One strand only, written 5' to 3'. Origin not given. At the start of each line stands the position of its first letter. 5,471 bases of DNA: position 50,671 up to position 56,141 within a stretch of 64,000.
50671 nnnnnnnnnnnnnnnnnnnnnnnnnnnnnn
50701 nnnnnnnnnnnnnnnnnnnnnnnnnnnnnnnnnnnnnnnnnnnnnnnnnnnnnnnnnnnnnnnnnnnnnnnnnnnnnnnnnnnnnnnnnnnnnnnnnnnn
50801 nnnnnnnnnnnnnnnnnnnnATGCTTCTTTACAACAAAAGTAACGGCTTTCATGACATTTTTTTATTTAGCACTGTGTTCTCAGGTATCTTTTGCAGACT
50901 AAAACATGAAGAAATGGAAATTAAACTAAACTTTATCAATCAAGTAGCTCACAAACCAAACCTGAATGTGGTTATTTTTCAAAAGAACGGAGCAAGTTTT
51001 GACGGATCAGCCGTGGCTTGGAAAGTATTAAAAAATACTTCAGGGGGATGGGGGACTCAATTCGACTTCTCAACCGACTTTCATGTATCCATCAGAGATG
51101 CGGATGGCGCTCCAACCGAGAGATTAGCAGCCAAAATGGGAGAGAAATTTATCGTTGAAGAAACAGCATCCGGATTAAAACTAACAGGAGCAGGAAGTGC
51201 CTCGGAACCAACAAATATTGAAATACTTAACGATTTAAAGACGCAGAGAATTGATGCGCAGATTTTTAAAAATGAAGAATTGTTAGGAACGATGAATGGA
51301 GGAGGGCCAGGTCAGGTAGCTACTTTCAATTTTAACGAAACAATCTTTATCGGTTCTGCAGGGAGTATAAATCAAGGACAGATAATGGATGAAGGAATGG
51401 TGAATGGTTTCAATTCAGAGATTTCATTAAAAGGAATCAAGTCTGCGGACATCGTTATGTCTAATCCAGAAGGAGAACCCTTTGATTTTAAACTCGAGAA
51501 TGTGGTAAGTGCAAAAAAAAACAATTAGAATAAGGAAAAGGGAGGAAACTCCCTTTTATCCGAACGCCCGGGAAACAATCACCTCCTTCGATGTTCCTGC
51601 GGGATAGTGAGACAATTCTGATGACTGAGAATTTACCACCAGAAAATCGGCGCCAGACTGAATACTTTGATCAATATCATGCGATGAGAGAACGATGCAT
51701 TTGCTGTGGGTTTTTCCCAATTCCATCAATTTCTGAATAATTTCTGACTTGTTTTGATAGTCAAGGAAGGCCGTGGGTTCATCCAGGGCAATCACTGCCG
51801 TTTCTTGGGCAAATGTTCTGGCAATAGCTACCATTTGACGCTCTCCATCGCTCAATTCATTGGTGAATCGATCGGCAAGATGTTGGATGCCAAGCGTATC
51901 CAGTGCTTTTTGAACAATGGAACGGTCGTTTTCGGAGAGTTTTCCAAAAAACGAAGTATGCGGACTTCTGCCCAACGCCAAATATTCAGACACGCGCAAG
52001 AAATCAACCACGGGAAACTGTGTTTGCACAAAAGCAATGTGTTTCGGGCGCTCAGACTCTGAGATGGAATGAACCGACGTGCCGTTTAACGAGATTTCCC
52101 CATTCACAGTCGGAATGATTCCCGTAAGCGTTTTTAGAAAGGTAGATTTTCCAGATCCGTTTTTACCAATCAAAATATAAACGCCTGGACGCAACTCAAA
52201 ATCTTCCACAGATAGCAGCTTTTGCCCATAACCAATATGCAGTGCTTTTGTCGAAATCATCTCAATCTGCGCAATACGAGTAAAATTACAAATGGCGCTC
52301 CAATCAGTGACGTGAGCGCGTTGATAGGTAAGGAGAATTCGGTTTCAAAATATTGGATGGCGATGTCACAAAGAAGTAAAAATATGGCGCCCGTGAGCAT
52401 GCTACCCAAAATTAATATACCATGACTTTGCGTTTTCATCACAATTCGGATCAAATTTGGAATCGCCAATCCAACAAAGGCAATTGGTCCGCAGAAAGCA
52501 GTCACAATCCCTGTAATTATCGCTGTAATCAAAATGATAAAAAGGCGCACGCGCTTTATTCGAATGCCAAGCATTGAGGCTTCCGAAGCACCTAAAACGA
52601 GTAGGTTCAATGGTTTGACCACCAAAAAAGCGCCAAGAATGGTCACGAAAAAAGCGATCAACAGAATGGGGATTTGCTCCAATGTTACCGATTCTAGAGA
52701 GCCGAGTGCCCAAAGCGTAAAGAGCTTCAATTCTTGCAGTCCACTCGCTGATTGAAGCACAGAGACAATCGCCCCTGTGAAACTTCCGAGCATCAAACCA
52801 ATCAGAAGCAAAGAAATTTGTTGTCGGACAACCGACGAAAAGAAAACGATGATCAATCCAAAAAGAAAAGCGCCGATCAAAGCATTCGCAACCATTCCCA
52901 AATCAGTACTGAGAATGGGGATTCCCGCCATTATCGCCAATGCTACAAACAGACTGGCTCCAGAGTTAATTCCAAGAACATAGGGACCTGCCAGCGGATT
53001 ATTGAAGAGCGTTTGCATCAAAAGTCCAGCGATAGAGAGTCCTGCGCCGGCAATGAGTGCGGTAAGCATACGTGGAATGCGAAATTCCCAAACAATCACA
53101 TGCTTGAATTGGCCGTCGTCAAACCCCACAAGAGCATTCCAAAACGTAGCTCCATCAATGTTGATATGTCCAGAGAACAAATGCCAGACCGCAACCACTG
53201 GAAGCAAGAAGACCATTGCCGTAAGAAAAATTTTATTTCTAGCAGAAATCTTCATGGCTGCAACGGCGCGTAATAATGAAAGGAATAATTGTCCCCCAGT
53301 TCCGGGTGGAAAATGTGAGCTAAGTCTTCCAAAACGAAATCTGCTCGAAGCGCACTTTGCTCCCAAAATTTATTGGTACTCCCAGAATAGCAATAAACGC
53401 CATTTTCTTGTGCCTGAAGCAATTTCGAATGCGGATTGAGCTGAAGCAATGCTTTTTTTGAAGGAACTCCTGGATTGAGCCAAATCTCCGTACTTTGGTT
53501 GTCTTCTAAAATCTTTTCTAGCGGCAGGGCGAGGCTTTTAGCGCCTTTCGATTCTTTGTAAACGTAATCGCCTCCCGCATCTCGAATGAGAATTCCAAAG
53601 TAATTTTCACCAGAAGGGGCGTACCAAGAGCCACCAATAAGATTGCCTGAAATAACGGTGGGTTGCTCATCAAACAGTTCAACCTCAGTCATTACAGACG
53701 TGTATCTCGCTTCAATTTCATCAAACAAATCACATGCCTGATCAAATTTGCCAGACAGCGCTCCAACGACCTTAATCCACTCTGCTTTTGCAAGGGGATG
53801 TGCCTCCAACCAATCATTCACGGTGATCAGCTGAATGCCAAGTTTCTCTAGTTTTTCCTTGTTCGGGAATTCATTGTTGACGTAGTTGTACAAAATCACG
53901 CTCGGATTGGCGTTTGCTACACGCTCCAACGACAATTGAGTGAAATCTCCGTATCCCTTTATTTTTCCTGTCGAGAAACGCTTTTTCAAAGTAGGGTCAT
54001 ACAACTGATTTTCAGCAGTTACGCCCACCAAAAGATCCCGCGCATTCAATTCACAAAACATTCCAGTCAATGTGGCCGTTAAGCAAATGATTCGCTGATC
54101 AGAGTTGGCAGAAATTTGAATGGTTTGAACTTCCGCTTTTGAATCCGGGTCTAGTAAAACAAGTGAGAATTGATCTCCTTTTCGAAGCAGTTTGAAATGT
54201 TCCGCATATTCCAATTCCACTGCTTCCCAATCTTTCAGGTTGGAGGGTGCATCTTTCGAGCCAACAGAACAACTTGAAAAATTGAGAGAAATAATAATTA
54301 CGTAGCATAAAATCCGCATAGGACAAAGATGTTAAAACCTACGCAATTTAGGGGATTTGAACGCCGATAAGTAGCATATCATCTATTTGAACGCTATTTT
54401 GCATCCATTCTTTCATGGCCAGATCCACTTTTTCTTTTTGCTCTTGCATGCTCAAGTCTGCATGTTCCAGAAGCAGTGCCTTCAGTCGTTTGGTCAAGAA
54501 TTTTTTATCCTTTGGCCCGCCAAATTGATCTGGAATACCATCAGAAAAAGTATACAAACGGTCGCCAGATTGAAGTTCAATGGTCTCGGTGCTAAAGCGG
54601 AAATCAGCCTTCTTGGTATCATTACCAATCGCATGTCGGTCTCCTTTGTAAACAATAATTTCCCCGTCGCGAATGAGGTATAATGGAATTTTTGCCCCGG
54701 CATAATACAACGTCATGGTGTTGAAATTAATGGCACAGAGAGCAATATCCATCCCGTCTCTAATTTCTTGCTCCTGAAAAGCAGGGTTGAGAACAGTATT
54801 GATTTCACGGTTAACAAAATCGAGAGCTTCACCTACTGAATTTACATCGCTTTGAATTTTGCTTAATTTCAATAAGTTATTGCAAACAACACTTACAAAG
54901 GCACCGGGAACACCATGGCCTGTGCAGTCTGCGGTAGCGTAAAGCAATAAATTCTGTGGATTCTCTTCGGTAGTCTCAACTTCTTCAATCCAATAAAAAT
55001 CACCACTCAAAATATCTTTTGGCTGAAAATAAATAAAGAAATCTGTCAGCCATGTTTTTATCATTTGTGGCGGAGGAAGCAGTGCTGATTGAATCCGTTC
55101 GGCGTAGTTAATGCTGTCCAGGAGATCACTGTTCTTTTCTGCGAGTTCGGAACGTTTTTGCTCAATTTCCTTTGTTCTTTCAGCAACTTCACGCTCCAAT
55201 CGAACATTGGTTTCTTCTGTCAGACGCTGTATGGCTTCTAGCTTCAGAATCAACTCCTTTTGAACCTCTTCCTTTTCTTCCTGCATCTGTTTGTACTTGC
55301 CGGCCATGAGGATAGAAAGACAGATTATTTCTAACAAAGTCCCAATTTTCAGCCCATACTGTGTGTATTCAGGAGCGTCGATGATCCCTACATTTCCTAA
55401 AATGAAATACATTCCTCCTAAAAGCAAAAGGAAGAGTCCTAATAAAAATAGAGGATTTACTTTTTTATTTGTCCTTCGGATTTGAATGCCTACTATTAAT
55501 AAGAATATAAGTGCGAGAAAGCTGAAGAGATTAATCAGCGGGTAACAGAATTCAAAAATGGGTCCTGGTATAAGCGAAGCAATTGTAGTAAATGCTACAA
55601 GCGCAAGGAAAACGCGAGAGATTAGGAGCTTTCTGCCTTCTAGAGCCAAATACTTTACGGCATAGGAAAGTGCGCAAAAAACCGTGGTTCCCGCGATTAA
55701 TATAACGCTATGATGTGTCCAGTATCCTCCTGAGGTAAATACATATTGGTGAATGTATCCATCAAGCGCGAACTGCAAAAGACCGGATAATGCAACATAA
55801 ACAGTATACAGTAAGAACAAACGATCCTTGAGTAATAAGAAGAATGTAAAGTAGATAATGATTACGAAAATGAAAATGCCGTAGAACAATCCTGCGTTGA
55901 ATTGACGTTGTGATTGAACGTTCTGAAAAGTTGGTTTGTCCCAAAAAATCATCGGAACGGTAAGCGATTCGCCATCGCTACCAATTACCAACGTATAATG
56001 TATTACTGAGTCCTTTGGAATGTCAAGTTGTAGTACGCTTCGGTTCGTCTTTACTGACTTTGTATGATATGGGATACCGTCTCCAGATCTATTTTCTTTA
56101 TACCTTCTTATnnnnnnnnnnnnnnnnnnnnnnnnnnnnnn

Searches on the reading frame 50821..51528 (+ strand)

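Call 9: search_protein_families(library=pfam, proteins=[window:50821-51528:+], max_evalue=0.01)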
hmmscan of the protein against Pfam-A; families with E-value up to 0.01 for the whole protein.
window:50821-51528:+ (235 aa): 0 families

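Call 55: search_protein_families(library=pfam, proteins=[window:50821-51528:+], max_evalue=1)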
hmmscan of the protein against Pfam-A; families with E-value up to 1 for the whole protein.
window:50821-51528:+ (235 aa): 1 family
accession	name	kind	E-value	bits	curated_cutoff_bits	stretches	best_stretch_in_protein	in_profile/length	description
PF16044.11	DUF4796_C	-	0.23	11.6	28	1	69-96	19-46/152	DUF4796 C-terminal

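Call 60: search_protein_families(library=phrogs, proteins=[window:50821-51528:+], max_evalue=0.1)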
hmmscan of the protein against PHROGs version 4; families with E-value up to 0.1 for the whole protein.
window:50821-51528:+ (235 aa): 1 family
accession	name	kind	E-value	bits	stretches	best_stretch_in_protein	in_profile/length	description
phrog_28542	-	unknown function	0.013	16.7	1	72-114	29-72/74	-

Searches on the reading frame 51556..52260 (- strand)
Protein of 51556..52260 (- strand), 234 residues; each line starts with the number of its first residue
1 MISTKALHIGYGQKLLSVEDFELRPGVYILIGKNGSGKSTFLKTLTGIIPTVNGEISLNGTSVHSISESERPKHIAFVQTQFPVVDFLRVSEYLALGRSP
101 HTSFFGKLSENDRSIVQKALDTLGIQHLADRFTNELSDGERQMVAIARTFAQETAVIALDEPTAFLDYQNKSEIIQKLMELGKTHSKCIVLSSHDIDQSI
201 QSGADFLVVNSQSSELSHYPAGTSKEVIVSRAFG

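Call 9: search_protein_families(library=pfam, proteins=[window:51556-52260:-], max_evalue=0.01)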
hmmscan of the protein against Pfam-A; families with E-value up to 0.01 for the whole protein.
window:51556-52260:- (234 aa): 9 families
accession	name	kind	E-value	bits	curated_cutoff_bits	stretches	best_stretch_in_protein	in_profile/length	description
PF00005.33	ABC_tran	-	1.1e-27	97.7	25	1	25-164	10-137/137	ABC transporter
PF13304.12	AAA_21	-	7.6e-10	39.8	27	2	28-48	2-22/304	AAA domain, putative AbiEii toxin, Type IV TA system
PF02463.25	SMC_N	-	4.5e-09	36.5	40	1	20-193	19-197/220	RecF/RecN/SMC N terminal domain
PF13175.12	AAA_15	-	1.7e-07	31.7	32.1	1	22-46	20-44/374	AAA ATPase domain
PF13476.12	AAA_23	-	5e-05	24.5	27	1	19-54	13-48/201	AAA domain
PF01078.27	Mg_chelatase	-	0.0001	22.2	20.3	1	29-74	26-71/207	Magnesium chelatase, subunit ChlI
PF12846.13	AAA_10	-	0.00033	20.2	27.5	0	150-198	233-285/362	AAA-like domain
PF13555.12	AAA_29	-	0.00044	20.4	27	1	21-47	17-44/61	P-loop containing region of AAA domain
PF13401.12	AAA_22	-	0.0028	18.4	27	0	25-183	5-109/130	AAA domain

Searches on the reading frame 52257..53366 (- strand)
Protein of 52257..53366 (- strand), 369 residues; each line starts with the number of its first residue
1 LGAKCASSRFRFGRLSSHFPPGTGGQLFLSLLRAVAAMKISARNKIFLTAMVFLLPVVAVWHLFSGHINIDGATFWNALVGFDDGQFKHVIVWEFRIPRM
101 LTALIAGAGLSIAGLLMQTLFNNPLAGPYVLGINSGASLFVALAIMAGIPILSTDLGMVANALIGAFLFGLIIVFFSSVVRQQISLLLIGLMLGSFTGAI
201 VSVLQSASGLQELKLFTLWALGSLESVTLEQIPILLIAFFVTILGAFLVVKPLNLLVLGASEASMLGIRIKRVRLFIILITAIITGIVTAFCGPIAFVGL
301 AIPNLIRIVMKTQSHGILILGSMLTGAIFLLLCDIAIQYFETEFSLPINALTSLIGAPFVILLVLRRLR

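Call 9: search_protein_families(library=pfam, proteins=[window:52257-53366:-], max_evalue=0.01)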
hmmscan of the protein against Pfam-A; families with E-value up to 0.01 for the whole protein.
window:52257-53366:- (369 aa): 1 family
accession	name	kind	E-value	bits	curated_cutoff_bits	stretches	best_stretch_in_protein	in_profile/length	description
PF01032.23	FecCD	-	4.6e-73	246.4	26.5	1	55-366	2-311/311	FecCD transport family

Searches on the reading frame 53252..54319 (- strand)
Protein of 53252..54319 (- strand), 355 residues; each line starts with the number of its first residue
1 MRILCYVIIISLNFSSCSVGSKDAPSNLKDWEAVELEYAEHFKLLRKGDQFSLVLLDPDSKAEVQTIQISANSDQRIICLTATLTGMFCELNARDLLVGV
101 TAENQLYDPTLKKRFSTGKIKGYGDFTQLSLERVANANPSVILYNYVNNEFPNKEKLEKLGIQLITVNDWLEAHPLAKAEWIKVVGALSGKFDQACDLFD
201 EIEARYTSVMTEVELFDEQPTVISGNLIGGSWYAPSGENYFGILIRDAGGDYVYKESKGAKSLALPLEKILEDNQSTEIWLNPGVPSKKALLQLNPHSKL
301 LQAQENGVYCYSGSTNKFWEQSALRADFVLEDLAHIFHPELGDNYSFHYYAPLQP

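Call 9: search_protein_families(library=pfam, proteins=[window:53252-54319:-], max_evalue=0.01)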
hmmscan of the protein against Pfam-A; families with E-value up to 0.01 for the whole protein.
window:53252-54319:- (355 aa): 1 family
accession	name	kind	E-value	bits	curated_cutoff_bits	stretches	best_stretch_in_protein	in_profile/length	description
PF01497.23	Peripla_BP_2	-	2.1e-18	67.1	27.5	1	77-283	1-200/235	Periplasmic binding protein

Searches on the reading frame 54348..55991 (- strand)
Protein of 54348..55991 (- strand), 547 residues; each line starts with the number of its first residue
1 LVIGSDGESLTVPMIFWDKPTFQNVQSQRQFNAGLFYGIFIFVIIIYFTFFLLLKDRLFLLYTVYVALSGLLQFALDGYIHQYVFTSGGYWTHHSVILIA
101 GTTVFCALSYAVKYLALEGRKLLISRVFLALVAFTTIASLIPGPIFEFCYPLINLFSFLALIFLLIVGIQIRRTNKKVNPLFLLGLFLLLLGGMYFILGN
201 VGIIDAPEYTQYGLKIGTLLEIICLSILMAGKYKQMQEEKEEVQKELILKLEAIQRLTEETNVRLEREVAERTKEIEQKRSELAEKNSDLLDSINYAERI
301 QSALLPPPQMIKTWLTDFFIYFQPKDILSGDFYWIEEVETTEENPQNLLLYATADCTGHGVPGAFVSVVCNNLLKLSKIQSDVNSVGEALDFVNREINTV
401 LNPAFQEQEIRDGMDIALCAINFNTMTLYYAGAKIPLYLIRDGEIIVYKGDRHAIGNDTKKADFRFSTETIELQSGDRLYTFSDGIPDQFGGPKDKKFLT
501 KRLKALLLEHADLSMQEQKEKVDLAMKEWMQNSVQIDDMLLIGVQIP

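Call 9: search_protein_families(library=pfam, proteins=[window:54348-55991:-], max_evalue=0.01)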
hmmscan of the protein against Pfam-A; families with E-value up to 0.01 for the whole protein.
window:54348-55991:- (547 aa): 2 families
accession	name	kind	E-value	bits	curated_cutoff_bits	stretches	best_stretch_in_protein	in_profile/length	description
PF07695.17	7TMR-DISM_7TM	-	2.7e-28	99.7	29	1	33-230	5-203/205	7TM diverse intracellular signalling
PF07228.17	SpoIIE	-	2.5e-18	67.2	25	1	351-546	7-191/192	Stage II sporulation protein E (SpoIIE)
